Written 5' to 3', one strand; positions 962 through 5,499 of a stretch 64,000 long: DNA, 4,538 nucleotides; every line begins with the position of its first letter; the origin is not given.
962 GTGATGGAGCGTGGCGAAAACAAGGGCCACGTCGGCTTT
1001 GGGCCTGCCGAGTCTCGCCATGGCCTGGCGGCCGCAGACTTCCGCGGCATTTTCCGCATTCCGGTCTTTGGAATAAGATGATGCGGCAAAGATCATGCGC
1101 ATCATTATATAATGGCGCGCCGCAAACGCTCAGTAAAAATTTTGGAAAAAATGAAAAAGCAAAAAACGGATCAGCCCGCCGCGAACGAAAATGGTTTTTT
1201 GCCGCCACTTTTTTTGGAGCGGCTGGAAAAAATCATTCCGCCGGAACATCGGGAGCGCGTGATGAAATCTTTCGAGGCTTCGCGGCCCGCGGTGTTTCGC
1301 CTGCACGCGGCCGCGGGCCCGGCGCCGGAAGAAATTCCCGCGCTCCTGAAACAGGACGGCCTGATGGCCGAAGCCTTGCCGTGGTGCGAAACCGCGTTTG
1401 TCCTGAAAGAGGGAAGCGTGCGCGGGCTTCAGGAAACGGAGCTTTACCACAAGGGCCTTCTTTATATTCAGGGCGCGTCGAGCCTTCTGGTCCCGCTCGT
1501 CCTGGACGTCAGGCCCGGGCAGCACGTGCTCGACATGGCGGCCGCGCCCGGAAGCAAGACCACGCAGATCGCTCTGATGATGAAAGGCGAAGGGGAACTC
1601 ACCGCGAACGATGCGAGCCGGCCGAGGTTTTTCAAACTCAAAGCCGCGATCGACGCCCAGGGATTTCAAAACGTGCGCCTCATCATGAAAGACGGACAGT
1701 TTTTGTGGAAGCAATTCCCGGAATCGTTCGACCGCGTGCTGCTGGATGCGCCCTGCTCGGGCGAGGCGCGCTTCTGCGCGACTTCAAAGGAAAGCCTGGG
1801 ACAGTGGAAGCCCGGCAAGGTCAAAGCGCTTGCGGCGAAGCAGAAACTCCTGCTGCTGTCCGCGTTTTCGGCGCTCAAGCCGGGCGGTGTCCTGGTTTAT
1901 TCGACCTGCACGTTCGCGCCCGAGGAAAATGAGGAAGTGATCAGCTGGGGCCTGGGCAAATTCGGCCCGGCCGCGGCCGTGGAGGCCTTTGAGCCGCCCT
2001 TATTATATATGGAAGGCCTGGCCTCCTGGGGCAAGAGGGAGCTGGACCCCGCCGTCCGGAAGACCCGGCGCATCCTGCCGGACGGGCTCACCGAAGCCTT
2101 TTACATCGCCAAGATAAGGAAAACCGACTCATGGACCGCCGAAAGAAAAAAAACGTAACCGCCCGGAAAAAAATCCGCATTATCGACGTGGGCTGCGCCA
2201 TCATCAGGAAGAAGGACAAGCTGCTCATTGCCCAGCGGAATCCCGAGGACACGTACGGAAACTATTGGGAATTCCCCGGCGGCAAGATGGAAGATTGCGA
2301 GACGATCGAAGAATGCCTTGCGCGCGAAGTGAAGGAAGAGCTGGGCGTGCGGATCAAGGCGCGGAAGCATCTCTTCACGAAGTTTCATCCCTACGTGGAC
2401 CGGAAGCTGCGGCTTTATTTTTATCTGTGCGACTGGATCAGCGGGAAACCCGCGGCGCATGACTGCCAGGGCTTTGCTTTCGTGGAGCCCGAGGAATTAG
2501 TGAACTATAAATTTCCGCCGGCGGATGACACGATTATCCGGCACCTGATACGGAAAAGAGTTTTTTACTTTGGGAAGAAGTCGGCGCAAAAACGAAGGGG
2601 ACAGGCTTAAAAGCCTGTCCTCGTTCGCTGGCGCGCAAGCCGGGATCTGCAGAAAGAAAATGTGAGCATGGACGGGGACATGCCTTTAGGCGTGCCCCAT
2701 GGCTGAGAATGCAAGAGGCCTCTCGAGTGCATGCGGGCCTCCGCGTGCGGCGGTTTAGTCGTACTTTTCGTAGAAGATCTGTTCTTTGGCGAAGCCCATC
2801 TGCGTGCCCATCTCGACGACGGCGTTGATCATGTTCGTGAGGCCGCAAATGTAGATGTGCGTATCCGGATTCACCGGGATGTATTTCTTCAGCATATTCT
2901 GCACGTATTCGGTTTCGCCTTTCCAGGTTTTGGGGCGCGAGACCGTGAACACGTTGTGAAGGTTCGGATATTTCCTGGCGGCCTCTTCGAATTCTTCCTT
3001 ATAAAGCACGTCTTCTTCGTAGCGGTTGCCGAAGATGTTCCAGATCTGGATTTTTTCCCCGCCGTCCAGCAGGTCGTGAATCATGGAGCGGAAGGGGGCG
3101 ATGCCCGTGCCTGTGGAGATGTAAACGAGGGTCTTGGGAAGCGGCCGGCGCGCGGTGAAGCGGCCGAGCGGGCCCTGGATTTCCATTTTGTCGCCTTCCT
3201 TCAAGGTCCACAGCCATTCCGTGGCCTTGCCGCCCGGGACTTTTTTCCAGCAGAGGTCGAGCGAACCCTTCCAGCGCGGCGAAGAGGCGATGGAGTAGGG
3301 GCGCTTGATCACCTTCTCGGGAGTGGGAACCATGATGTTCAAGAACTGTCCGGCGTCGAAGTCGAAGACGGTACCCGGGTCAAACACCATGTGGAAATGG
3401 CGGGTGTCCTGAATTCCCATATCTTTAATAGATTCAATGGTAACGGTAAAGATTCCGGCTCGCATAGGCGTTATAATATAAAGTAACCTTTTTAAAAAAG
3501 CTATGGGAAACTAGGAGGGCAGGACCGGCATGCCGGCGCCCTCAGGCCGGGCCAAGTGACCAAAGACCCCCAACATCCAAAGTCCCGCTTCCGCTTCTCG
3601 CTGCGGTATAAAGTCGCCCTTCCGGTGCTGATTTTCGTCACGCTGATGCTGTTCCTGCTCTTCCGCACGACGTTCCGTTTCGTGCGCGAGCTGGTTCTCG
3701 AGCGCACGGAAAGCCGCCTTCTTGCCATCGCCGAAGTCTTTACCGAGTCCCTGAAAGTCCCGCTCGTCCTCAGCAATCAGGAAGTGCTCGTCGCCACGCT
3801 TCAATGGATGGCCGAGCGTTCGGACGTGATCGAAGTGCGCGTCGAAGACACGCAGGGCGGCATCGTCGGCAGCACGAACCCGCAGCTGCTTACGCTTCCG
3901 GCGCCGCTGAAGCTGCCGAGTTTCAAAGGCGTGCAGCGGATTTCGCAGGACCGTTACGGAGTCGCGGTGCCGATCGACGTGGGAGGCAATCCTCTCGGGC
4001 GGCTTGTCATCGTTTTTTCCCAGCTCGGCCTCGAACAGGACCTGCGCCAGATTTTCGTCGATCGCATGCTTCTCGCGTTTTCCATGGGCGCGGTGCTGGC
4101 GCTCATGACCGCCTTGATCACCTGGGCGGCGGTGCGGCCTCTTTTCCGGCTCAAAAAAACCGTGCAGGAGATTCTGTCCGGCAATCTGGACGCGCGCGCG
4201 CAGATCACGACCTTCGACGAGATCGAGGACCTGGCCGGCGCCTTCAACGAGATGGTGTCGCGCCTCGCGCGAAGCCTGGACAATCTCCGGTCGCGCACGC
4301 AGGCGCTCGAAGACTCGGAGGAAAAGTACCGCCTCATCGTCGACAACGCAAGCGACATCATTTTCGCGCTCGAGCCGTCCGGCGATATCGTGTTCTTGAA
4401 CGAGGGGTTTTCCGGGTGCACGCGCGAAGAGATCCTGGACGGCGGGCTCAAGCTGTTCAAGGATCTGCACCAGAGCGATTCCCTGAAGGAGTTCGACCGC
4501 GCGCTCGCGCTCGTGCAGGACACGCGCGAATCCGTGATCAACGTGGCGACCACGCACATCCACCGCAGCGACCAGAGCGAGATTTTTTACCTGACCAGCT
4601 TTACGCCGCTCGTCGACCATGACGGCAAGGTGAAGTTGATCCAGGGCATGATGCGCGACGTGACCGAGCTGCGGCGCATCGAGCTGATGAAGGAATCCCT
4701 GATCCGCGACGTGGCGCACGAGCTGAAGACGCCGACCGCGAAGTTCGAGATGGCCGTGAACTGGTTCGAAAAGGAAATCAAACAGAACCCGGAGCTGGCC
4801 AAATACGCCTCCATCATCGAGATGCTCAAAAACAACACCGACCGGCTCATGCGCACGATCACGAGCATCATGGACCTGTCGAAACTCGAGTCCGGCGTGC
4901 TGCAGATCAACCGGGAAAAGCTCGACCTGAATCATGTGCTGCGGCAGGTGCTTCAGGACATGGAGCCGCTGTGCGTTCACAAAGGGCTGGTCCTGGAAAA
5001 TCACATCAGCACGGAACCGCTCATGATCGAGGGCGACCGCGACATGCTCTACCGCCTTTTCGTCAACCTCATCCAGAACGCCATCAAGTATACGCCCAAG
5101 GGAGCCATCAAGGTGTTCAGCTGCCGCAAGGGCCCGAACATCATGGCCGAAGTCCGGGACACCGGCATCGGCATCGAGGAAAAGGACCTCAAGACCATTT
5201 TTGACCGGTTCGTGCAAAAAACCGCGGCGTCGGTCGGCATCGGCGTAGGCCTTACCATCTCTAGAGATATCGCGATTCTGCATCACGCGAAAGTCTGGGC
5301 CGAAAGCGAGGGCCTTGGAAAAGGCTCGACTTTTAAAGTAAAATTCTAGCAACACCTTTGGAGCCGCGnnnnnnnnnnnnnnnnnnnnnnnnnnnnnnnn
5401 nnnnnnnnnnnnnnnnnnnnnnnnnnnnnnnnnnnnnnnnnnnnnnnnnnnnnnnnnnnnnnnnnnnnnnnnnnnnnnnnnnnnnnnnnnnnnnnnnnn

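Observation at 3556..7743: Two-component pair tightly coupled to an archease-RtcB RNA-repair module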

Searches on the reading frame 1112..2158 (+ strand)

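Call 3: search_protein_families(library=pfam, proteins=[window:1112-2158:+], max_evalue=0.001)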
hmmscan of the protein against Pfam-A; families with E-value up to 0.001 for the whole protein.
window:1112-2158:+ (348 aa): 3 families
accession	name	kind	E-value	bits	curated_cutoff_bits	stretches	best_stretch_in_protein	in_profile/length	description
PF01189.24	Methyltr_RsmB-F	-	1.1e-39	136.7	27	1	129-335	2-198/199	16S rRNA methyltransferase RsmB/F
PF17125.10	Methyltr_RsmF_N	-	1.3e-08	35.5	34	1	30-121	1-85/86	N-terminal domain of 16S rRNA methyltransferase RsmF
PF13847.12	Methyltransf_31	-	5.2e-07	29.9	27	1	135-267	3-113/145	Methyltransferase domain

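Call 48: search_protein_families(library=ncbifam, proteins=[window:1112-2158:+], max_evalue=0.00001)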
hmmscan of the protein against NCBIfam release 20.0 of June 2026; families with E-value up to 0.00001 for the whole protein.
window:1112-2158:+ (348 aa): 9 families
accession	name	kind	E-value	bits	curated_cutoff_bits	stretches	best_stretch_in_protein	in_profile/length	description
TIGR00446.1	nop2p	subfamily_domain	9e-60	202.1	210.45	1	80-337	18-264/264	NOL1/NOP2/sun family putative RNA methylase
NF040814.1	tRNA_cyt_mtase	equivalog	1.1e-57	195.4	550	1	74-337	48-304/305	tRNA (cytosine(49)-C(5))-methyltransferase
NF008898.0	PRK11933.1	equivalog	1.9e-57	194.8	588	1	71-342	49-315/480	16S rRNA (cytosine(1407)-C(5))-methyltransferase RsmF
NF041567.1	mtaseRsmF_Thermus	equivalog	4.1e-52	177.3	690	1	86-343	45-296/443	16S rRNA (cytosine(1407)-C(5))-methyltransferase RsmF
NF011494.0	PRK14902.1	equivalog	4.8e-48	164.1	319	1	12-338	131-443/444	16S rRNA (cytosine(967)-C(5))-methyltransferase RsmB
NF011493.0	PRK14901.1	equivalog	4.6e-45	154.3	540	1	13-280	136-401/447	16S rRNA (cytosine(967)-C(5))-methyltransferase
TIGR00563.1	rsmB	equivalog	7.7e-36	124.1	269.05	1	26-337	140-435/437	16S rRNA (cytosine(967)-C(5))-methyltransferase RsmB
NF011495.0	PRK14903.1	equivalog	9.1e-34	117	503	1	35-277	139-378/431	16S rRNA (cytosine(967)-C(5))-methyltransferase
NF008149.0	PRK10901.1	equivalog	4.6e-30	104.9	375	1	24-291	144-405/434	16S rRNA (cytosine(967)-C(5))-methyltransferase RsmB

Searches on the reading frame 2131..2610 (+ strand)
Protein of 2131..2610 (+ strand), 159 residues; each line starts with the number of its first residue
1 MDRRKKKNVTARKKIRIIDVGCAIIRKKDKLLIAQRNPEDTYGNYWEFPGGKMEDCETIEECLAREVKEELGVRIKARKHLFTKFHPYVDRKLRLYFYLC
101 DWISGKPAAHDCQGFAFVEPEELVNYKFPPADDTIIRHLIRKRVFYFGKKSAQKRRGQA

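Call 3: search_protein_families(library=pfam, proteins=[window:2131-2610:+], max_evalue=0.001)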
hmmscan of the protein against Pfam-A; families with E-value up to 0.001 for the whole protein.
window:2131-2610:+ (159 aa): 3 families
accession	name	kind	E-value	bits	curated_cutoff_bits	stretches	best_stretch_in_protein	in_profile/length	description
PF14815.12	NUDIX_4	-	5.2e-22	78.2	35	1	23-137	3-112/113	NUDIX domain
PF00293.34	NUDIX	-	1.3e-20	74.2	21.1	1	19-138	5-133/134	NUDIX domain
PF22327.2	Nudt16-like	-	0.00064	20.1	27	1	48-99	37-92/161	U8 snoRNA-decapping enzyme-like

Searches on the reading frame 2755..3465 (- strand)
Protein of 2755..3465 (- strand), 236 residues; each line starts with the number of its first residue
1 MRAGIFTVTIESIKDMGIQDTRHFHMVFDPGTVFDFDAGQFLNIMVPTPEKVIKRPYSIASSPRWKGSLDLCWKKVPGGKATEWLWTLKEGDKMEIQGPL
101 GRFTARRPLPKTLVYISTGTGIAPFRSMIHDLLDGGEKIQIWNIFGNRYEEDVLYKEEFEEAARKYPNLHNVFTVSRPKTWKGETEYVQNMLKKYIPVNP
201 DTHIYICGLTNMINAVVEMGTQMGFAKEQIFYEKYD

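Call 14: search_protein_families(library=pfam, proteins=[window:2755-3465:-], max_evalue=0.001)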
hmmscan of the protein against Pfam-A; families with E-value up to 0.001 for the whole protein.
window:2755-3465:- (236 aa): 2 families
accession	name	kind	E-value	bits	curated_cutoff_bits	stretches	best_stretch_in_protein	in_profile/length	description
PF00175.26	NAD_binding_1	-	5.6e-26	91.8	22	1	116-217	2-108/109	Oxidoreductase NAD-binding domain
PF00970.30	FAD_binding_6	-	7.8e-16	58.7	21.1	1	19-103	12-97/99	Oxidoreductase FAD-binding domain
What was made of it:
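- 2755..3465 (-): FNR-type FAD/NAD(P)H oxidoreductase, divergent from the kinase gene; a conserved backbone neighbour. Pfam FAD_binding_6 + NAD_binding_1 (call 14).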

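Call 48: search_protein_families(library=ncbifam, proteins=[window:2755-3465:-], max_evalue=0.00001)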
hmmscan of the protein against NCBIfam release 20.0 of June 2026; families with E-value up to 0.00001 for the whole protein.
window:2755-3465:- (236 aa): 28 families (the best 25 are shown)
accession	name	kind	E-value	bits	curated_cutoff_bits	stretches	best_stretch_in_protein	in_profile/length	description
NF040810.1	BenC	equivalog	1e-35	123.5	430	1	9-235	108-330/333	benzoate 1,2-dioxygenase electron transfer component BenC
NF045803.1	MethMoxFADbindMmoC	equivalog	2.6e-34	118.5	500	1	32-235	136-340/343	aromatic/alkene monooxygenase hydroxylase FAD-binding subunit MmoC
TIGR01941.1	nqrF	equivalog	2.4e-27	95.9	295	1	51-234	219-402/405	NADH:ubiquinone reductase (Na(+)-transporting) subunit F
NF058606.1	GlBtMonoRdsGbcB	equivalog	5.4e-27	94.6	500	1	19-233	26-245/362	glycine betaine monooxygenase reductase subunit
NF005963.0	PRK08051.1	equivalog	5.8e-26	91.2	230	1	21-233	16-228/233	NAD(P)H-flavin reductase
NF009805.0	PRK13289.1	equivalog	1.1e-24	87.1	432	1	28-234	177-391/399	NO-inducible flavohemoprotein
TIGR02160.1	PA_CoA_Oxy5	hypoth_equivalog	6.9e-24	84.3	420.8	1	34-235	31-241/352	1,2-phenylacetyl-CoA epoxidase subunit PaaE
NF008822.0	PRK11872.1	equivalog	1.1e-23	83.8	402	1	33-235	134-335/341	anthranilate 1,2-dioxygenase electron transfer component AntC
NF006220.0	PRK08345.1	subfamily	1.4e-21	77.1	395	1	32-231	39-247/294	cytochrome-c3 hydrogenase subunit gamma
NF007964.0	PRK10684.1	equivalog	1.8e-21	76.4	383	1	34-235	35-237/333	NADH oxidoreductase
NF058510.1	bifunc_CpcD_PetH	exception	2.1e-19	69.5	635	1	80-222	220-378/405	bifunctional rod-capping linker CpcD/ferredoxin--NADP reductase PetH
NF040835.1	sulfhyd_HydG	equivalog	6.8e-19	68.2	650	1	34-231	48-244/292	NADPH-dependent hydrogenase/sulfhydrogenase 1 subunit gamma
NF045929.1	FNRPetHCyano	equivalog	8.3e-19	67.7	600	1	80-221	224-383/411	ferredoxin--NADP reductase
NF052252.1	flav_redu_LuxG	exception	3.7e-18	65.6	340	1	20-221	12-214/232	flavin mononucleotide reductase LuxG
NF040830.1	sulfhyd_ShyC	equivalog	3.5e-16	59.2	600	1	32-159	35-157/288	NAD(P)-dependent hydrogenase/sulfhydrogenase 2 subunit gamma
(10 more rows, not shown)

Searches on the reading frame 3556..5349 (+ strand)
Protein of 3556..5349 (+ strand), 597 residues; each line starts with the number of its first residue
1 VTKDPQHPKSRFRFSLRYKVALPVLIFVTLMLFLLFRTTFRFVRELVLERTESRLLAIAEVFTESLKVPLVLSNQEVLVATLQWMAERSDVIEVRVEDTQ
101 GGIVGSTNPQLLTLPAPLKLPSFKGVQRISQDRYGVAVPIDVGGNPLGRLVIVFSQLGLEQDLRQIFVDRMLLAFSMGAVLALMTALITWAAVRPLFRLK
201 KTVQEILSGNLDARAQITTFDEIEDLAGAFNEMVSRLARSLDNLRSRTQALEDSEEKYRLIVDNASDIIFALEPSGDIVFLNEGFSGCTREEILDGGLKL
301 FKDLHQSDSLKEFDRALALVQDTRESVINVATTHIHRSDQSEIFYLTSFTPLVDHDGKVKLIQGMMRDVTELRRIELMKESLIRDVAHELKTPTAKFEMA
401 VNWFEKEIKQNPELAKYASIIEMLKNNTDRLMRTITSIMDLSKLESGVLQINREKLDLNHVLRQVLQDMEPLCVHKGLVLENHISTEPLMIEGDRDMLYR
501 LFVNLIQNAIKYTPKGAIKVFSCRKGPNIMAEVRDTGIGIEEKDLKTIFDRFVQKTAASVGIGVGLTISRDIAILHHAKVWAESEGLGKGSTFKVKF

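Call 3: search_protein_families(library=pfam, proteins=[window:3556-5349:+], max_evalue=0.001)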
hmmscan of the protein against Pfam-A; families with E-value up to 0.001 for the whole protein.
window:3556-5349:+ (597 aa): 6 families
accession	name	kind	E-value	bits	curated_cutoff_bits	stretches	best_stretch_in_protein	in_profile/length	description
PF02518.31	HATPase_c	-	5.8e-21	75.5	26.4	1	493-596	1-106/111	Histidine kinase-, DNA gyrase B-, and HSP90-like ATPase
PF00672.30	HAMP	-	1.1e-11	45.3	25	1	187-238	1-52/53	HAMP domain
PF08448.16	PAS_4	-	9.7e-11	42.3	23.1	1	262-374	1-110/110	PAS fold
PF13426.13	PAS_9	-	9.3e-08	32.7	27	1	268-371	3-103/103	PAS domain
PF00512.31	HisKA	-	7.6e-07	29.5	26.9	1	379-447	2-66/66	His Kinase A (phospho-acceptor) domain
PF00989.32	PAS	-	1.5e-05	25.4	22.6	1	256-369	1-113/113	PAS fold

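Call 48: search_protein_families(library=ncbifam, proteins=[window:3556-5349:+], max_evalue=0.00001)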
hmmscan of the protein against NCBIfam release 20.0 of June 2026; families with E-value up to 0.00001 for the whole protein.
window:3556-5349:+ (597 aa): 78 families (the best 25 are shown)
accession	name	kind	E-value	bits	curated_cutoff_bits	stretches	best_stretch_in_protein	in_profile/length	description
NF033092.0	HK_WalK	equivalog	9.5e-60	202.8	725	1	161-595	173-590/594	cell wall metabolism sensor histidine kinase WalK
NF046044.1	PnpS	equivalog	3.6e-57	194.2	400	1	198-597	4-389/390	two-component system histidine kinase PnpS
NF047874.1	MASE3_PAS_HK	subfamily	4.1e-46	158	560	1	223-597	232-623/655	MASE3 domain-containing sensor histidine kinase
TIGR02966.1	phoR_proteo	equivalog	6.3e-43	147.1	334.2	1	316-597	57-333/333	phosphate regulon sensor histidine kinase PhoR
TIGR01386.1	cztS_silS_copS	subfamily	1.8e-42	145.9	292.55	2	384-597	246-456/457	heavy metal sensor histidine kinase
NF040691.1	MtrAB_MtrB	equivalog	2.7e-42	145.4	450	2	364-595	256-488/507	MtrAB system histidine kinase MtrB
NF041735.1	hist_kin_RppB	equivalog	4.7e-40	137.7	400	1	384-596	221-436/438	two-component system sensor histidine kinase RppB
NF041880.1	EPS_EpsF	equivalog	1.5e-39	135.8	900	1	247-595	135-489/492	response regulator EpsF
NF045911.1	TCSHisKinNblS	equivalog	7.3e-37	127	1000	1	179-594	195-615/621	two-component system sensor histidine kinase NblS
NF011874.0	PRK15347.1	equivalog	5.8e-36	123.9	852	1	379-595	398-610/921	two component system sensor kinase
NF041210.1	his_kin_PieS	equivalog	9e-36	123.8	850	2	360-596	231-467/474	two component system sensor histidine kinase PieS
NF012163.2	BaeS_SmeS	equivalog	1.2e-34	120.1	500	1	360-588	221-448/457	sensor histidine kinase efflux regulator BaeS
TIGR02956.1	TMAO_torS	equivalog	3.3e-32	111.5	676.5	1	415-595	496-678/967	TMAO reductase system sensor histidine kinase/response regulator TorS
NF006800.0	PRK09303.1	equivalog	2.1e-31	109.2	342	1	377-594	149-372/383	histidine kinase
NF041832.1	near_NosP_CTERM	subfamily_domain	4.3e-31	108.3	400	1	382-596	10-222/370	NahK/ErcS family hybrid sensor histidine kinase/response regulator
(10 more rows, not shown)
